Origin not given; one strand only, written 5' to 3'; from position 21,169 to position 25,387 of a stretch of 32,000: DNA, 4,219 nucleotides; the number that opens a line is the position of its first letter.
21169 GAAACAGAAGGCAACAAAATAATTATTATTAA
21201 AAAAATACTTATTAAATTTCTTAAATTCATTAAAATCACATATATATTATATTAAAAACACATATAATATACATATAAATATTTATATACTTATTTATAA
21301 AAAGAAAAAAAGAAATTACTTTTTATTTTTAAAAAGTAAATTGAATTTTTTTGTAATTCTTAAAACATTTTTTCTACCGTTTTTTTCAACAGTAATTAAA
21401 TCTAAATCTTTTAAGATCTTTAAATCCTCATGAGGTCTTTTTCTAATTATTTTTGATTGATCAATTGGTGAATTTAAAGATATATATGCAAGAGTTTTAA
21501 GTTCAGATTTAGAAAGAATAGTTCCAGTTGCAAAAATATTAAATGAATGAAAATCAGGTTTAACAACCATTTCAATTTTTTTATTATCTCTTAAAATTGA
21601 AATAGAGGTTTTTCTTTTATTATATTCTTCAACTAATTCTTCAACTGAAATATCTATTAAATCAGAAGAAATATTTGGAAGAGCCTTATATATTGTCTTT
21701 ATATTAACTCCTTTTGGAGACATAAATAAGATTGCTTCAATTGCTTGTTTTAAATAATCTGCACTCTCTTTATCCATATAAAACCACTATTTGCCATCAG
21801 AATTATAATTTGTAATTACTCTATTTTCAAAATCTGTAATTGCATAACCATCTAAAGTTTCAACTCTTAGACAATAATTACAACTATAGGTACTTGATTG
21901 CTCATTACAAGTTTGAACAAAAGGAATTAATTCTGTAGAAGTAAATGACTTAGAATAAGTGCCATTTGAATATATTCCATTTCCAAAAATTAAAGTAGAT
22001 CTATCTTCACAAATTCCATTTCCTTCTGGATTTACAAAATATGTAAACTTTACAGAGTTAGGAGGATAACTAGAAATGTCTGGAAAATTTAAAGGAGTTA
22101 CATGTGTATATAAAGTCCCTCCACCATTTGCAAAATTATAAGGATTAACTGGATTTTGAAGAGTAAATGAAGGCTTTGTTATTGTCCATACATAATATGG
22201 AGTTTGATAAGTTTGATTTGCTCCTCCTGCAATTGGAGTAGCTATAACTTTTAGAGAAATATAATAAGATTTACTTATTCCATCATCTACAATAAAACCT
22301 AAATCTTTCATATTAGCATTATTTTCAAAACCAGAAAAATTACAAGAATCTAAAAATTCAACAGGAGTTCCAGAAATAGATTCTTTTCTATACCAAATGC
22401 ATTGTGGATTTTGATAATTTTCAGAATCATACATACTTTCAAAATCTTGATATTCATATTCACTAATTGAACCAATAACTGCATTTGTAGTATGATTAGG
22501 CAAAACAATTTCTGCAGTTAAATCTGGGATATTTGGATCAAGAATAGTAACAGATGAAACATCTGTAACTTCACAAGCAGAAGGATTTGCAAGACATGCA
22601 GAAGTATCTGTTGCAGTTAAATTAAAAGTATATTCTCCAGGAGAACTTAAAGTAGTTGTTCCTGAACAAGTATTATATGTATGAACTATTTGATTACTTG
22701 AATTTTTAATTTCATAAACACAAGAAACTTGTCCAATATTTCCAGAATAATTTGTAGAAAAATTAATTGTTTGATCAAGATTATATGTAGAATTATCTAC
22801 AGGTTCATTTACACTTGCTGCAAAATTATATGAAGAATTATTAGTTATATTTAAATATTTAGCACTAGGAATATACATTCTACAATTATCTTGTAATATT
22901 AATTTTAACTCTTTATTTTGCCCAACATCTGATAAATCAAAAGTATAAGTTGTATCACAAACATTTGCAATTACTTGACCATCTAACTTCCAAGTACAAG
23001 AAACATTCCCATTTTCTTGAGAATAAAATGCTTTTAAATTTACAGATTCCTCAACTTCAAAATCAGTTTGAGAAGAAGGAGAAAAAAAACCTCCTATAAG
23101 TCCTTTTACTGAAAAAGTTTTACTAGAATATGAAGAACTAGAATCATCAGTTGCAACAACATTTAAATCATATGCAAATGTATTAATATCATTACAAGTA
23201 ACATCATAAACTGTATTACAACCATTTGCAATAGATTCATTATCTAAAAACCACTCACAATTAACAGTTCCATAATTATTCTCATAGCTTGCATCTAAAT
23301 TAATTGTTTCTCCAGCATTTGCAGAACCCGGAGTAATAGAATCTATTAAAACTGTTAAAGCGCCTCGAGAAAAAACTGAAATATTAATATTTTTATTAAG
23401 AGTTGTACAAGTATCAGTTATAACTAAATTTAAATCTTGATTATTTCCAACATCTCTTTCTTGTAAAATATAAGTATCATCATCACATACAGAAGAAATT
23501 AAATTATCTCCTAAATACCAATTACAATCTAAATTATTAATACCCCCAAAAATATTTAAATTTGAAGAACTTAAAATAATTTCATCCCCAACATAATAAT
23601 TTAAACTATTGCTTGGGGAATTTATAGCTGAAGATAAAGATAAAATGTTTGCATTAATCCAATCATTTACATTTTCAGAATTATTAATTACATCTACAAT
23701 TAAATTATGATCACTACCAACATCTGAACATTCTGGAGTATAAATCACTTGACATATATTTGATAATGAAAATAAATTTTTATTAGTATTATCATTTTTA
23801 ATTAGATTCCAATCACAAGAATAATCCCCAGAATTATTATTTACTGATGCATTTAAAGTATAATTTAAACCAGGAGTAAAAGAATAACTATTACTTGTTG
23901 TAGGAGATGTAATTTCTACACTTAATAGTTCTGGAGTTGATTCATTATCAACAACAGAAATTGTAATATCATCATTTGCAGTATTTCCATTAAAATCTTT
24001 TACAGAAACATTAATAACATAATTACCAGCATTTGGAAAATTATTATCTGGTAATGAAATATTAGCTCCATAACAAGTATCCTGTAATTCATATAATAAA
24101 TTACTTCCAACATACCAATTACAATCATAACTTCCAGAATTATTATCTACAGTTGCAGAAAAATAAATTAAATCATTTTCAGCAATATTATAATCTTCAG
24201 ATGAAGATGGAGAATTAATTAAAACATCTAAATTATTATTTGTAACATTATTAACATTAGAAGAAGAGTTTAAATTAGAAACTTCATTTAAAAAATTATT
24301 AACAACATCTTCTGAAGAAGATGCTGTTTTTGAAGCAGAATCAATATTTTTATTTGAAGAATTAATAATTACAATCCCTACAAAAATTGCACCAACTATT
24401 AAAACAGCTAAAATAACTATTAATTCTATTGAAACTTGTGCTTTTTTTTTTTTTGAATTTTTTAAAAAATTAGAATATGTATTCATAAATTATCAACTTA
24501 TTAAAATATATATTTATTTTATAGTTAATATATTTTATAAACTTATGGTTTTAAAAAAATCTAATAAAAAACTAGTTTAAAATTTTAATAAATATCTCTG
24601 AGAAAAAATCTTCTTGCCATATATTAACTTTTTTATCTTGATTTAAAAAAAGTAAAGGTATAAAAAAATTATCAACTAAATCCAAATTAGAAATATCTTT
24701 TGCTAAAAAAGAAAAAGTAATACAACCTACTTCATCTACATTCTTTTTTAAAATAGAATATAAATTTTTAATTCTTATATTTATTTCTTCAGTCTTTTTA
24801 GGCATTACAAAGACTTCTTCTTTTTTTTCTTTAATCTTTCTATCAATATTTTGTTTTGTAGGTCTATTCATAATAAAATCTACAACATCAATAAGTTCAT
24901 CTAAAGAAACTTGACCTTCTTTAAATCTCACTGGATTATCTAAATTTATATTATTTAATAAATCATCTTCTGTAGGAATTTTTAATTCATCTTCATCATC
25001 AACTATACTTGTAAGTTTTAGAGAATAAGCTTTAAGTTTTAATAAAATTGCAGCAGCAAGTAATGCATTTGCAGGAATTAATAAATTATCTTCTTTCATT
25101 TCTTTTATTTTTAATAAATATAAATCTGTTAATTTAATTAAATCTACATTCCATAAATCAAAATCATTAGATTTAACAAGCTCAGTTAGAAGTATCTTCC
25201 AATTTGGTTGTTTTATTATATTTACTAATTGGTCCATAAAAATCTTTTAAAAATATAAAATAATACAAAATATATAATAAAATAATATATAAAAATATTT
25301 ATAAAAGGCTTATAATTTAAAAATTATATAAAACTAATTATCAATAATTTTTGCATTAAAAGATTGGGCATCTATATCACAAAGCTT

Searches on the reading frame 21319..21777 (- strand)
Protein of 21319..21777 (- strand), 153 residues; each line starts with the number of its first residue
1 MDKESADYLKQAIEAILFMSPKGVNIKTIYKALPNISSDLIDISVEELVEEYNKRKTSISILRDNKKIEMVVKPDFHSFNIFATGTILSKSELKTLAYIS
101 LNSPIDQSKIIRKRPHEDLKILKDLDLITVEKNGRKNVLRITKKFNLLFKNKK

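Call 69: search_protein_families(library=pfam, proteins=[window:21319-21777:-], max_evalue=0.01)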
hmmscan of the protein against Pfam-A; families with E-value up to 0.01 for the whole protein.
window:21319-21777:- (153 aa): 1 family
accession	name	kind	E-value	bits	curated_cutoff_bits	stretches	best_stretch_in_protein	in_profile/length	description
PF04079.22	SMC_ScpB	-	2.1e-18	66.9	27.4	1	12-150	2-150/160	Segregation and condensation complex subunit ScpB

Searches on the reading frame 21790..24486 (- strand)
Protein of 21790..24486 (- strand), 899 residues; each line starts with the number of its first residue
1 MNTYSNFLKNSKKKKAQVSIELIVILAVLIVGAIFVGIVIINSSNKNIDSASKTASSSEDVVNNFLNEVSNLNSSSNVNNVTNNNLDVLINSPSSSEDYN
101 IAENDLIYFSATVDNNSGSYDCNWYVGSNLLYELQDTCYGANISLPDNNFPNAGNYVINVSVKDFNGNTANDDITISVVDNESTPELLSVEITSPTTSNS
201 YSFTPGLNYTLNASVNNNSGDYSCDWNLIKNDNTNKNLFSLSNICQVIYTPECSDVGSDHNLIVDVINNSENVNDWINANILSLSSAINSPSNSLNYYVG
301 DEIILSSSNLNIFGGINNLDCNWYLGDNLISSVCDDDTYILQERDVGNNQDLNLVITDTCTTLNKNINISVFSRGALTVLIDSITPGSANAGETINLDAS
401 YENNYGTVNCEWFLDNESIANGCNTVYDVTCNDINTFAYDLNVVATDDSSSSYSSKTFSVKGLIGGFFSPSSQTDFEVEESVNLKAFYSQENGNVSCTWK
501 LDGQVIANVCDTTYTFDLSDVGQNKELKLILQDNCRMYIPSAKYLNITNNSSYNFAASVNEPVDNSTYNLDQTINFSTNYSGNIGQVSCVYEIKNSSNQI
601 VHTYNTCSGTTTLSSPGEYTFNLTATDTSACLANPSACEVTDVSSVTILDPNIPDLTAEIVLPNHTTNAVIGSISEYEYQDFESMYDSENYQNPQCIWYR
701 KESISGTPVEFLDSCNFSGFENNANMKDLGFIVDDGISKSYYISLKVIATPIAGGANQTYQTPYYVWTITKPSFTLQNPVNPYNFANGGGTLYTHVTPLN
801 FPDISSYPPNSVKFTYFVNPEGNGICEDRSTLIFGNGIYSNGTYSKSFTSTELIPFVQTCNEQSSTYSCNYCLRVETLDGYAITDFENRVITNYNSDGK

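Call 69: search_protein_families(library=pfam, proteins=[window:21790-24486:-], max_evalue=0.01)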
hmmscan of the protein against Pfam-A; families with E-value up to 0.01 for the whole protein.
window:21790-24486:- (899 aa): 6 families
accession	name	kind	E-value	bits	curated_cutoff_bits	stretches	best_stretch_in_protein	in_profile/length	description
PF01594.21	AI-2E_transport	-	0.00014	21.6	34.3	1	5-87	39-123/327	AI-2E family transporter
PF17957.7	Big_7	-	0.00028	21.9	24.1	0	469-519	7-57/70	Bacterial Ig domain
PF22352.2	K319L-like_PKD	-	0.00063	20.1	27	0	151-178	57-84/84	K319L-like, PKD domain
PF18981.6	InlK_D3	-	0.0012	19.3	25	0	612-641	45-74/75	Internalin K domain (D3/D4)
PF16820.11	PKD_3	-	0.008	16.4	26.3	0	482-520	21-56/68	PKD-like domain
PF07495.19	Y_Y_Y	-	0.0086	16.4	26.6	0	153-178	37-62/65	Y_Y_Y domain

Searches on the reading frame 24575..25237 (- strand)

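Call 69: search_protein_families(library=pfam, proteins=[window:24575-25237:-], max_evalue=0.01)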
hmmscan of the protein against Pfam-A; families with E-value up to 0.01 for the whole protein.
window:24575-25237:- (221 aa): 1 family
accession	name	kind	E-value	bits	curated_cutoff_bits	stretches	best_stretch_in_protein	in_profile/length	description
PF02616.19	SMC_ScpA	-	2.1e-12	48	24.6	2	20-86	1-68/232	Segregation and condensation protein ScpA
